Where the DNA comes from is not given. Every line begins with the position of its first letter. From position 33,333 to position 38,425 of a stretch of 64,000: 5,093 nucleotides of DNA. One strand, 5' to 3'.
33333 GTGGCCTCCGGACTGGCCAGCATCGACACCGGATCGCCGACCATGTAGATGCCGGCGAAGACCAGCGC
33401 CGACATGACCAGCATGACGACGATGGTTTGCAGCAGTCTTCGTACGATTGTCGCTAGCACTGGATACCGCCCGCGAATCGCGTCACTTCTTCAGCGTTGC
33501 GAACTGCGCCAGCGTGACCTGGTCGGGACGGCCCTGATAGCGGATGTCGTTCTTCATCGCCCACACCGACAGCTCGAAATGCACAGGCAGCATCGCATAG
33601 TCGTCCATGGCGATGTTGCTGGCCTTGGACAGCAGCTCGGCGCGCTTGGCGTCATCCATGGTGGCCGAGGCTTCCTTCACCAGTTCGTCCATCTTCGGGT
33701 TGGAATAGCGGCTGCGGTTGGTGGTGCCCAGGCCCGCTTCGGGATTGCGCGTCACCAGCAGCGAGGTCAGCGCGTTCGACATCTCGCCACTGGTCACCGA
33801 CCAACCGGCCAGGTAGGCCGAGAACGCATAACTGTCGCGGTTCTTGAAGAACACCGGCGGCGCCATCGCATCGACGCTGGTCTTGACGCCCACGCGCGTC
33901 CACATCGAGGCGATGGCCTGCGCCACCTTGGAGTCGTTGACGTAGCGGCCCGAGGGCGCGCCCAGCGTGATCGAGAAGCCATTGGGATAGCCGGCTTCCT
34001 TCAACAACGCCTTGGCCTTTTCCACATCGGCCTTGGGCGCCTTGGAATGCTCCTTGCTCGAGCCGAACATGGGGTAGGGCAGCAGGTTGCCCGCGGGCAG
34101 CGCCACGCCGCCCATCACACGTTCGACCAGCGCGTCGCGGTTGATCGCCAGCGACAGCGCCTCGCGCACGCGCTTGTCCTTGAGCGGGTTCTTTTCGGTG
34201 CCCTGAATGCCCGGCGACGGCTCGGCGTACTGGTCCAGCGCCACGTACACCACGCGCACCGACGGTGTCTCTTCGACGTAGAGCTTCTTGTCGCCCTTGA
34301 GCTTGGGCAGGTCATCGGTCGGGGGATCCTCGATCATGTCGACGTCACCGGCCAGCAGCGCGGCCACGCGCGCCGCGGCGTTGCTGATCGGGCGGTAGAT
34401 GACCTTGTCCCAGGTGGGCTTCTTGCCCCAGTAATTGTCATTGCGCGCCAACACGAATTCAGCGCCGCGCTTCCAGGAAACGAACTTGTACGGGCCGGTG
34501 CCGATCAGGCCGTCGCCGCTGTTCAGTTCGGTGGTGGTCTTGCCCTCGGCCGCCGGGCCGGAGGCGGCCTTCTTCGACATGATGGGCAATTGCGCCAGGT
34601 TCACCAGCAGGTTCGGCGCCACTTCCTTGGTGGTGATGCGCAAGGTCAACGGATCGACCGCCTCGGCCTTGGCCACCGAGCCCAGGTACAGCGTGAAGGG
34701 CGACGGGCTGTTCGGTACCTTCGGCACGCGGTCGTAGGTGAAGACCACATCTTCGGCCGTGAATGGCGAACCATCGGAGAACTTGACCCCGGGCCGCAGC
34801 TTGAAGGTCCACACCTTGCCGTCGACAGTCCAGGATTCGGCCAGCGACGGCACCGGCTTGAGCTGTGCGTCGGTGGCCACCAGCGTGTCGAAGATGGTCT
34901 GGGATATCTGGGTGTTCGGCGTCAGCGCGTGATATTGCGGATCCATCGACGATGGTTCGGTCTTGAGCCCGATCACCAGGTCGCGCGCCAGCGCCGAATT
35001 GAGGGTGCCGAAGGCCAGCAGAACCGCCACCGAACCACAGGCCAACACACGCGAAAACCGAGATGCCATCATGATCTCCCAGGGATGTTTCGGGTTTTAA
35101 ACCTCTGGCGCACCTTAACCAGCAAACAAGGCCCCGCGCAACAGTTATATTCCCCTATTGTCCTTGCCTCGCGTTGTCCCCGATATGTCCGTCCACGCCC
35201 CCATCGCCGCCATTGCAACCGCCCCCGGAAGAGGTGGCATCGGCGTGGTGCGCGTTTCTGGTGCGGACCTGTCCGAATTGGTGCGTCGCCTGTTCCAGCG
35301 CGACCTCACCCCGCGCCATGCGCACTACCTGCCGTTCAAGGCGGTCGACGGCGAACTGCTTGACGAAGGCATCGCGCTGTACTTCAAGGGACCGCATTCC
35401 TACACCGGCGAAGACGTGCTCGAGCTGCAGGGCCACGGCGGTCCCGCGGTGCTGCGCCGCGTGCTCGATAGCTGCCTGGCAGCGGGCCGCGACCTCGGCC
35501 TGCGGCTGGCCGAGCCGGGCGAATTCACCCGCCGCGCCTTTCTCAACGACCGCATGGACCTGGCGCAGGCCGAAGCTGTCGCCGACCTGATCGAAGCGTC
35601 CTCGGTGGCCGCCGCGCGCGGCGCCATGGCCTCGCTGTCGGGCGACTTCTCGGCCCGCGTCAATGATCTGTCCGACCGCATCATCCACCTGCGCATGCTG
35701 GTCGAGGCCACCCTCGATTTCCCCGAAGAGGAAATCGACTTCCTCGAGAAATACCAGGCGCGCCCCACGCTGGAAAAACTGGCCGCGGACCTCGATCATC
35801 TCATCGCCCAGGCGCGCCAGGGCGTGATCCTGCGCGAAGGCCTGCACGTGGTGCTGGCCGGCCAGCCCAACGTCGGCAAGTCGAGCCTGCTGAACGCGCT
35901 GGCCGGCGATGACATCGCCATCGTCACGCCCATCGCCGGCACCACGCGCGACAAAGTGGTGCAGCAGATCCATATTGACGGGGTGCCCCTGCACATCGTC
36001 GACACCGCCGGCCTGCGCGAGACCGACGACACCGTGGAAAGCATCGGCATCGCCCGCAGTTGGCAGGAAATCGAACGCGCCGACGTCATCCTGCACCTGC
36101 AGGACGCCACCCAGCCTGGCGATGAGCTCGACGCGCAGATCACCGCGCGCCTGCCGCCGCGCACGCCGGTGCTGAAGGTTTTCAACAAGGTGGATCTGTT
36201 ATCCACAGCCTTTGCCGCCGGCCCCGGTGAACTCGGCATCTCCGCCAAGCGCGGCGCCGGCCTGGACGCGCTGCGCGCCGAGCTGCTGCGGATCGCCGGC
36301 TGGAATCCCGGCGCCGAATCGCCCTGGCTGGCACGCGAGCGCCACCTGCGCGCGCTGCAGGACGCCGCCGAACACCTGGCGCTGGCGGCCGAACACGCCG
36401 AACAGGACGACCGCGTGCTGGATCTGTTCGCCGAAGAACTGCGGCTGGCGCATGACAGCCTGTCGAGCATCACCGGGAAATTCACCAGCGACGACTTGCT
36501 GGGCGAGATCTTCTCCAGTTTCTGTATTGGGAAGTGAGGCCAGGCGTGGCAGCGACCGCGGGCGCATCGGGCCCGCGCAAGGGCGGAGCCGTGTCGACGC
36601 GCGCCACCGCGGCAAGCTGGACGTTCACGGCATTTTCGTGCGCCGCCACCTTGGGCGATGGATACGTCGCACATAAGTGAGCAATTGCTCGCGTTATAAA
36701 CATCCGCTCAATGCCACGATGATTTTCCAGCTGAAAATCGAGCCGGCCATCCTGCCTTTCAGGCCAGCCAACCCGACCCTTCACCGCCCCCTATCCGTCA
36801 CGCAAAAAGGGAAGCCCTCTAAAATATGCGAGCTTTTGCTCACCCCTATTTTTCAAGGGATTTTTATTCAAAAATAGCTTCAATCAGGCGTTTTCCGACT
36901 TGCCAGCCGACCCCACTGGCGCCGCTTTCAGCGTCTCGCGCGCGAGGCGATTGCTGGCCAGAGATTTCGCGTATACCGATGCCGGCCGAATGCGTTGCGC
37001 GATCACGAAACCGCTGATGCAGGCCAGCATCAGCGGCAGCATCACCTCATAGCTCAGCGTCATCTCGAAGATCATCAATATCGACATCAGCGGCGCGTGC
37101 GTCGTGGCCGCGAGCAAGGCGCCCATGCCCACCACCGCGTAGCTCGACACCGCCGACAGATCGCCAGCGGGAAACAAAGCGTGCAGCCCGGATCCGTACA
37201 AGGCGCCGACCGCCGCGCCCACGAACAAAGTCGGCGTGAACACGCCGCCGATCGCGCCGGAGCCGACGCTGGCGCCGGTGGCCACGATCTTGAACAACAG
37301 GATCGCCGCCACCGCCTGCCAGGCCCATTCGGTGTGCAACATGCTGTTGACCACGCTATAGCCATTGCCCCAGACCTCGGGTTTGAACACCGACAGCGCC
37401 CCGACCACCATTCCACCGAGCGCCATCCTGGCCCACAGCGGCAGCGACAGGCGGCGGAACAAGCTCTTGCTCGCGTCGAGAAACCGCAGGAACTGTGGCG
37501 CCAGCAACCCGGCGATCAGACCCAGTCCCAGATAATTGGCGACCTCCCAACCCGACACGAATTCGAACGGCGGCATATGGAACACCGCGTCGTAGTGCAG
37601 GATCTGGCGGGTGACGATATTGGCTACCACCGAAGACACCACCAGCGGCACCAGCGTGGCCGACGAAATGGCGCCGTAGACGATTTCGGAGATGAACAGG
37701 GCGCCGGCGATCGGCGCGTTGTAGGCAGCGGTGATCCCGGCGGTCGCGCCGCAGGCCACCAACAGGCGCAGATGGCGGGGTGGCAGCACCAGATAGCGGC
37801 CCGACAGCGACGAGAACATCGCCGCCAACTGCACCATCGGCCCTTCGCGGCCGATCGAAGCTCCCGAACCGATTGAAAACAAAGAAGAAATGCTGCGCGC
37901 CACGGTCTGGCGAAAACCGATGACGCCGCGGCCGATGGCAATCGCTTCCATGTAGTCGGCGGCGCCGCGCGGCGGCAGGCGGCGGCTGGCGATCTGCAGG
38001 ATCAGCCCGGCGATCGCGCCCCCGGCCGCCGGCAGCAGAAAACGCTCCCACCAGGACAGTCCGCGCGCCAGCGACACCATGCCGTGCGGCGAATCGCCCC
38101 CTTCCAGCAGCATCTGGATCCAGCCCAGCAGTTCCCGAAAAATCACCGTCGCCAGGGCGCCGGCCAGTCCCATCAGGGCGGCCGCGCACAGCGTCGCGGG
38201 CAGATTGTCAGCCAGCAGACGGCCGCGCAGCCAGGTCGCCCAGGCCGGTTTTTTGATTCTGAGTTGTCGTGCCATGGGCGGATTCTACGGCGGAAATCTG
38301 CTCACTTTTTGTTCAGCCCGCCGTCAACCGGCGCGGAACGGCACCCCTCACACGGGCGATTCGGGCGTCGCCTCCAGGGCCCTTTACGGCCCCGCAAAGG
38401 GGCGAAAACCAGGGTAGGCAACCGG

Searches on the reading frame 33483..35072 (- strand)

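Call 8: search_protein_families(library=pfam, proteins=[window:33483-35072:-])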
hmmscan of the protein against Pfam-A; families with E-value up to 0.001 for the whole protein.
window:33483-35072:- (529 aa): 1 family
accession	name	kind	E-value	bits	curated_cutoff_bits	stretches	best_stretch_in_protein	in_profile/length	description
PF00496.27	SBP_bac_5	-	7.2e-101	338.4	32.4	1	72-441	1-363/368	Bacterial extracellular solute-binding proteins, family 5 Middle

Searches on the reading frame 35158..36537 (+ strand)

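Call 8: search_protein_families(library=pfam, proteins=[window:35158-36537:+])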
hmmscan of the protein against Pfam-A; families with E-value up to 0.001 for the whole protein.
window:35158-36537:+ (459 aa): 6 families
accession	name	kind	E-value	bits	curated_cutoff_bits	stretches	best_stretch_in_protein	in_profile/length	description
PF12631.12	MnmE_helical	-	2e-56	191.9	40.1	1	135-456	1-211/211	MnmE helical domain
PF10396.14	TrmE_N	-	3.6e-40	137.3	29.8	1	16-132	2-117/117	GTP-binding protein TrmE N-terminus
PF01926.29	MMR_HSR1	-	2.4e-25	89.3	21.9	1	230-344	1-113/113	50S ribosome-binding GTPase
PF02421.24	FeoB_N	-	1.6e-11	44.4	27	1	230-347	2-117/156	Ferrous iron transport protein B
PF00350.29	Dynamin_N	-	8.3e-07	29.6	27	0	231-265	1-35/168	Dynamin family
PF03193.22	RsgA_GTPase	-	0.00038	20.8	30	0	230-289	108-171/174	RsgA GTPase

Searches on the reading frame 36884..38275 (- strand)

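Call 7: search_protein_families(library=pfam, proteins=[window:36884-38275:-])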
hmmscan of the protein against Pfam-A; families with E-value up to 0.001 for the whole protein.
window:36884-38275:- (463 aa): 1 family
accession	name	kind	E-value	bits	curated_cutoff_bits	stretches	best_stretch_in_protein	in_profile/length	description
PF00654.25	Voltage_CLC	-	1e-87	294.9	24.8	1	85-426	1-345/346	Voltage gated chloride channel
